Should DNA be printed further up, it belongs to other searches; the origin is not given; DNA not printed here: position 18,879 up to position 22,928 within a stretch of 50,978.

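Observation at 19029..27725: Orphan two-gene T4SS-like module (giant VirB6-like membrane protein plus VirB3/VirB4-fusion ATPase) between housekeeping operons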

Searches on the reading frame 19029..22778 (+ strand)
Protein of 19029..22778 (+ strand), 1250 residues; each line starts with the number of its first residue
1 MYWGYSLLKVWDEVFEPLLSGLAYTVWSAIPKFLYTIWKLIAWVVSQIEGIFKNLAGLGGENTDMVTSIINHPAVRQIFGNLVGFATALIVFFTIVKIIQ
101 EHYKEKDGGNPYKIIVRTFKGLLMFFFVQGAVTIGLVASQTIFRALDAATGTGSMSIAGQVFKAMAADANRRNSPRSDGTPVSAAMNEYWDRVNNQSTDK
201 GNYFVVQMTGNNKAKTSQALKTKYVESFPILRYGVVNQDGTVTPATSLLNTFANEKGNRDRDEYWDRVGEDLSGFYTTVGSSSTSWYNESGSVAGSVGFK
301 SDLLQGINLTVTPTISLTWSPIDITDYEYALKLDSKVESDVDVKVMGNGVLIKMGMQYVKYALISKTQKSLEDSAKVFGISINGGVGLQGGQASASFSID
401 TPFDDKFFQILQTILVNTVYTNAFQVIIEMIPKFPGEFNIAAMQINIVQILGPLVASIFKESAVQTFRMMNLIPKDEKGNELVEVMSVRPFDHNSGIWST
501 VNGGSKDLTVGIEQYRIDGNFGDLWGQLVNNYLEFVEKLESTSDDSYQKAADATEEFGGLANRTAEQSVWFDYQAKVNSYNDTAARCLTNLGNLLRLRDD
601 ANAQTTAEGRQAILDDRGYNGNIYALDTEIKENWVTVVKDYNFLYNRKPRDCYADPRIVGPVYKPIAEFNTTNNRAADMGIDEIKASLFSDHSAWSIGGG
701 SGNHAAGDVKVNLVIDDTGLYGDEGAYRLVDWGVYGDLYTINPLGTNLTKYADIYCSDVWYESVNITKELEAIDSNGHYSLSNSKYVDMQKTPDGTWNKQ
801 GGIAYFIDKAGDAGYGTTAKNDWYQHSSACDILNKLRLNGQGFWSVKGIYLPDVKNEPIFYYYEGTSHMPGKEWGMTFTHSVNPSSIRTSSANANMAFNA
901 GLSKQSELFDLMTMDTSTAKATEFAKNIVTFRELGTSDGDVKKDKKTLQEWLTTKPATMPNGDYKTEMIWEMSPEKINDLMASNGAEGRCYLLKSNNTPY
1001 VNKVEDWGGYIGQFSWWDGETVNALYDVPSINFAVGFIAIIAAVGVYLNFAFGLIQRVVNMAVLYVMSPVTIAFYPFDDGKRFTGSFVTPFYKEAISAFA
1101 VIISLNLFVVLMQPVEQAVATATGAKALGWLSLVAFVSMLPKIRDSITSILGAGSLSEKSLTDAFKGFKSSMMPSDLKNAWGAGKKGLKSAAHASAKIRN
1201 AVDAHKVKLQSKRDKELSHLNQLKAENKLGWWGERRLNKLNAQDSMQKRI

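Call 27: find_homologous_proteins(query=window:19029-22778:+)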
Query window:19029-22778:+ (1250 aa): 43 proteins with E <= 0.001 among 8000 candidates.
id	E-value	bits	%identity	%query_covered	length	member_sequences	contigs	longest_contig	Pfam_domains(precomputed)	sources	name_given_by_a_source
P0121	0.0e+0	2602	92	100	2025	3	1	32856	-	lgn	-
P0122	0.0e+0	1052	45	100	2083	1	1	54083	-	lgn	-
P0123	0.0e+0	1034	44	100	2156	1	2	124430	-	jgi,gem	-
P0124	0.0e+0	1024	44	100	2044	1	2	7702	-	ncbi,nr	ncbi:MAG: hypothetical protein MJ054_00370 [Clostridia bacterium]|nr:hypothetical protein [Clostridi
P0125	2.0e-292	992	44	100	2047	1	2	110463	-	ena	-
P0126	5.7e-285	967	43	100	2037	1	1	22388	-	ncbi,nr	ncbi:MAG: hypothetical protein NC133_03700 [Prevotella sp.]|nr:hypothetical protein [Prevotella sp.]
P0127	2.0e-279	948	43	100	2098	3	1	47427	-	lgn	-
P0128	9.5e-278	943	42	100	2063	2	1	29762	-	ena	-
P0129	1.7e-275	935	42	100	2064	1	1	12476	-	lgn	-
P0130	2.0e-275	935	41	100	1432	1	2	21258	-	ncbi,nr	ncbi:MAG: hypothetical protein MJ060_01820, partial [Clostridia bacterium]|nr:hypothetical protein [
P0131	5.4e-273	927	42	100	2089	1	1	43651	-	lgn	-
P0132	9.4e-272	923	42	100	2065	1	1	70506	-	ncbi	-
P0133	7.7e-270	917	42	99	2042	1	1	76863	-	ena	-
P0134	7.6e-267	907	41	100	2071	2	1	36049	PF19597.5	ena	-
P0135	2.1e-262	892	41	100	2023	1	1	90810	-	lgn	-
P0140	5.5e-254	864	40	100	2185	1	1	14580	-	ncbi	-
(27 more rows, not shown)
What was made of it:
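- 19029..25094 (+): Gene for the giant extended VirB6-like membrane protein (2021 aa). About 40 orthologues of 2000-2185 aa, 36-45% identical (call 27).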

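Call 38: search_solved_structures(query=A1, max_evalue=1)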
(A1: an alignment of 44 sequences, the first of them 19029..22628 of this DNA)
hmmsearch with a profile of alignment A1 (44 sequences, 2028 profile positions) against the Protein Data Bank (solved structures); distinct sequences matched with E-value up to 1: 9.
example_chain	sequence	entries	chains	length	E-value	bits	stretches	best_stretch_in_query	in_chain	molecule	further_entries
6i3m_C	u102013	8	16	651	0.02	15.4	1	1214-1309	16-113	Translation initiation factor eIF-2B subunit delta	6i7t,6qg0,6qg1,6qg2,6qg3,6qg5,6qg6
3k66_A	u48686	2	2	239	0.021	15.3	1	1445-1590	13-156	Beta-amyloid-like protein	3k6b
9hx4_F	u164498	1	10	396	0.047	14.2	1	1449-1628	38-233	Apolipoprotein A-IV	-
8oyy_A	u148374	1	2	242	0.1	13.1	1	1825-1991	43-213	De novo designed soluble GPCR-like protein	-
3s84_A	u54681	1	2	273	0.12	12.8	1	1496-1619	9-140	Apolipoprotein A-IV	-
6o0i_A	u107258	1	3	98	0.2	12.2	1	1550-1634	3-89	Design construct XAA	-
1eq1_A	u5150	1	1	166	0.25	11.8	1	1882-2019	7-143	APOLIPOPHORIN-III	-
21ty_A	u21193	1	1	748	0.73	10.3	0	1502-1605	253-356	Free fatty acid receptor 2,human free fatty acid receptor 2 (FFA2) fused with de novo desi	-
9uvy_A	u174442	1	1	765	0.76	10.2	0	1502-1605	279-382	Vasopressin V2 receptor,ARK1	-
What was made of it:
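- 22479..25094 (+): C-terminal tail of about 870 aa, K/E-rich. It resembles helical-repeat proteins only weakly and is predicted to be cytoplasmic. Only helical-bundle noise in the PDB profile search (call 38).
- Tried and rejected: A PDB profile search gave only helical-bundle noise in the tail (call 38).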

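Call 43: find_encoding_contigs(protein=P0121, flank=10000, max_places=1)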
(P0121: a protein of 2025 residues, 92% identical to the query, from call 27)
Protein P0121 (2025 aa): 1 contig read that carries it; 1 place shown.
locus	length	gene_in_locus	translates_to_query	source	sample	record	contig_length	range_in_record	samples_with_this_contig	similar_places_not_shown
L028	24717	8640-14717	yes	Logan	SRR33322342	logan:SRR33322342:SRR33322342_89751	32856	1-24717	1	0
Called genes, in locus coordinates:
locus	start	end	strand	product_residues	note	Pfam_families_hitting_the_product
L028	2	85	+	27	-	?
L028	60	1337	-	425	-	PF01467:CTP_transf_like (weak), PF05636:HIGH_NTase1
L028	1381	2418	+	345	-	PF00871:Acetate_kinase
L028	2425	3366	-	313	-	-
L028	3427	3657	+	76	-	PF01783:Ribosomal_L32p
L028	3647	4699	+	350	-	PF13167:GTP-bdg_N, PF16360:GTP-bdg_M, PF01926:MMR_HSR1, PF02421:FeoB_N (weak)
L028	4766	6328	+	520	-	PF00749:tRNA-synt_1c, PF03950:tRNA-synt_1c_C, PF20974:tRNA-synt_1c_C2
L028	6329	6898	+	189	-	PF18306:LDcluster4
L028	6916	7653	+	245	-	PF04298:Zn_peptidase_2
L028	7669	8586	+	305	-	PF01926:MMR_HSR1, PF02421:FeoB_N, PF06071:YchF-GTPase_C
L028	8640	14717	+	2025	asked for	-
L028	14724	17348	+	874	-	PF01935:DUF87 (weak), PF19044:P-loop_TraG, PF12846:AAA_10 (weak)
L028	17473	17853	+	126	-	-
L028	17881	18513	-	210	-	PF01813:ATP-synt_D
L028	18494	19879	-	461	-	PF02874:ATP-synt_ab_N, PF00006:ATP-synt_ab, PF22919:ATP-synt_VA_C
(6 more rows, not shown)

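Call 45: predict_structure(alignment_id=A1)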
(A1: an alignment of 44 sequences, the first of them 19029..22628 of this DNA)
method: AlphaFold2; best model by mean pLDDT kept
length: 1200 residues; sequences in the alignment: 44
mean_pLDDT: 65.0   pTM: 0.38
mean pLDDT of the five models: 65.0, 64.9, 63.2, 60.0, 58.5
residues with pLDDT >= 90: 76; 70-90: 375; 50-70: 523; < 50: 226
segments of 3 or more residues with pLDDT < 50: 1-11, 151-153, 247-300, 344-350, 383-403, 492-494, 696-704, 774-776, 875-918, 1080-1088, 1155-1200
pLDDT, mean of each block of 10 residues (from residue 1): 40 53 68 78 73 60 59 66 67 69 59 69 65 62 57 62 81 72 71 68 78 62 66 63 51 30 38 30 29 31 60 53 73 70 48 67 72 58 43 39 53 69 70 68 63 66 66 60 62 58 68 68 52 52 55 60 81 92 93 91 88 89 91 92 86 86 90 84 83 47 58 89 87 89 72 81 60 54 83 81 88 76 88 84 79 74 81 46 32 40 39 43 57 60 62 64 79 80 63 75 71 76 80 80 72 63 63 55 46 56 66 66 60 66 65 48 39 39 38 35
secondary structure, 60 per line:
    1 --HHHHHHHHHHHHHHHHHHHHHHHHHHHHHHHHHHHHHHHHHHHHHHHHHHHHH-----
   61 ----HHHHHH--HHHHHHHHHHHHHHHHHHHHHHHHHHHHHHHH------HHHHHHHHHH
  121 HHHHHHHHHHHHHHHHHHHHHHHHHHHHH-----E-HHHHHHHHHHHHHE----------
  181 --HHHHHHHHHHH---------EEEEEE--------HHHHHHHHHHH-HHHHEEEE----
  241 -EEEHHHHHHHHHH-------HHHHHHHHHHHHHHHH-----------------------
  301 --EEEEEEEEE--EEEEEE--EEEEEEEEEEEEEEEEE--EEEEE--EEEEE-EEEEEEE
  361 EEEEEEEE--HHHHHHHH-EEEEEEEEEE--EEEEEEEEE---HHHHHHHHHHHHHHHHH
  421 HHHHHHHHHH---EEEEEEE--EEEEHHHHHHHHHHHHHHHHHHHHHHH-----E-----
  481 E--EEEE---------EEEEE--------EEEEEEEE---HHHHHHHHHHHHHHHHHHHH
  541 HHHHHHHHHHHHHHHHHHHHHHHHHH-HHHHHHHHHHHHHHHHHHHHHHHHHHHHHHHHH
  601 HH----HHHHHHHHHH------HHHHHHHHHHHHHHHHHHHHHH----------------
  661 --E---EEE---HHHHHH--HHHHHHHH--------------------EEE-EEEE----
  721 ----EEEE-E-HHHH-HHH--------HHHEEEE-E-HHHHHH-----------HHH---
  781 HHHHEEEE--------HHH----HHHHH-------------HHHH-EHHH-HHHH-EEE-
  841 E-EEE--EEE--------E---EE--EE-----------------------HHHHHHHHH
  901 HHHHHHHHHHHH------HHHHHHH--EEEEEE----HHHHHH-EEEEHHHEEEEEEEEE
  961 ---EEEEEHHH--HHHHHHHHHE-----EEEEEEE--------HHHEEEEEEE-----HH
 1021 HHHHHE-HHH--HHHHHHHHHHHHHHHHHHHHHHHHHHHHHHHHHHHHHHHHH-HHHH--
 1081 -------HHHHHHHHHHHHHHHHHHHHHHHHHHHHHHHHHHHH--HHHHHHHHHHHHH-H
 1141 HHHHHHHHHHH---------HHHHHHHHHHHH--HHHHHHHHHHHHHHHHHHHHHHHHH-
elements in order (helices of 4 or more, strands of 3 or more residues): H3-55 H65-70 H73-104 H111-149 H157-169 H183-193 E203-208 H217-227 H229-232 E233-236 E242-244 H245-254 H262-277 E303-311 E314-319 E322-338 E341-345 E348-352 E354-368 H371-378 E380-389 E392-400 H404-430 E434-440 E443-446 H447-469 E484-487 E497-501 E510-517 H521-566 H568-602 H607-616 H623-644 E667-669 H673-678 H681-688 E709-711 E713-716 E725-728 H732-735 E751-754 H758-763 H781-784 E785-788 H804-808 H822-825 H832-835 E837-839 E843-845 E848-850 H892-912 H919-925 E928-933 H938-943 E945-948 E952-960 E964-968 H974-982 E989-995 E1007-1013 H1019-1025 H1033-1073 H1075-1078 H1088-1123 H1126-1138 H1140-1151 H1161-1172 H1175-1199
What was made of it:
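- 19641..22028 (+): Inserted ectodomain (aa 205-1000): beta-rich modules, a long helical hairpin stalk (aa 521-644) and a mixed alpha/beta head. Predicted to be extracellular. AF2 secondary structure and pLDDT (call 45).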

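Call 50: fold_search(model_id=the predicted structure, library=pdb)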
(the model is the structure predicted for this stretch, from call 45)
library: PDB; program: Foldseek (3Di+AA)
matches with E <= 10: 244; with E <= 0.001: 0
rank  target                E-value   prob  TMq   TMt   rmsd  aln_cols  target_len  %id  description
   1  8c27_A                2.4e-01  0.51  0.03  0.23  25.4       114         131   11  Domain 3 of Group B Streptococcus pilus protein as scaffold for the display of foreign epitopes (released 2024-01-10)
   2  8c27_B                6.4e-01  0.20  0.03  0.21  23.4       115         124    9  Domain 3 of Group B Streptococcus pilus protein as scaffold for the display of foreign epitopes (released 2024-01-10)
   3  8vy2_A                6.7e-01  0.06  0.02  0.02  30.2       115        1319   10  Structure of mCELSR1 extracellular region containing CADH9-GAIN domains (released 2025-05-07)
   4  8hlc_A                1.1e+00  0.03  0.02  0.02  28.4       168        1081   10  S protein of SARS-CoV-2 in complex with 3711 (released 2024-06-05)
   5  2ofc_A                1.2e+00  0.30  0.02  0.16  32.4        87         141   10  The crystal structure of Sclerotium rolfsii lectin (released 2007-05-01)
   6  9pue_A                1.2e+00  0.06  0.02  0.08  33.8       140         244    9  Structure of Alpha Appendage of AP2 bound to the FxDxF motif derived of CCDC32 (released 2026-04-08)
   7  4yld_A                1.4e+00  0.28  0.02  0.16  32.5        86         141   10  The crystal structure of Sclerotium Rolfsii lectin variant 1 (SSR1) (released 2015-07-01)
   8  6h03_B                1.4e+00  0.02  0.03  0.04  51.3       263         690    9  OPEN CONFORMATION OF THE MEMBRANE ATTACK COMPLEX (released 2018-12-19)
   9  8rk2_A                1.4e+00  0.05  0.03  0.12  26.5       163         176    8  Human Replication protein A (RPA; trimeric core) - ssDNA complex (released 2024-04-24)
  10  2vvg_A                1.7e+00  0.05  0.03  0.09  25.2       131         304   11  Crystal Structure of the G.intestinalis Kinesin 2 GiKIN2a Motor Domain (released 2008-07-08)
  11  3gbj_C                1.7e+00  0.08  0.03  0.09  25.3       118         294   13  Crystal structure of the motor domain of kinesin KIF13B bound with ADP (released 2009-03-03)
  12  4a14                  1.8e+00  0.04  0.02  0.07  28.3       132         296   11  HUMAN KIF7, A KINESIN INVOLVED IN HEDGEHOG SIGNALLING (released 2012-01-25)
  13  9r68_I                1.8e+00  0.02  0.04  0.06  30.6       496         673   10  CPS secretion pathway Wza-Wzc_C1 (Conf 2) (released 2026-03-04)
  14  8ady_A                2.0e+00  0.06  0.02  0.20  31.1       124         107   10  Cryo-EM structure of full-length human immunoglobulin M - F(ab')2 conformation 1 (released 2022-10-26)
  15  3o78_A                2.0e+00  0.03  0.02  0.06  32.7       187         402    9  The structure of Ca2+ Sensor (Case-12) (released 2010-09-29)
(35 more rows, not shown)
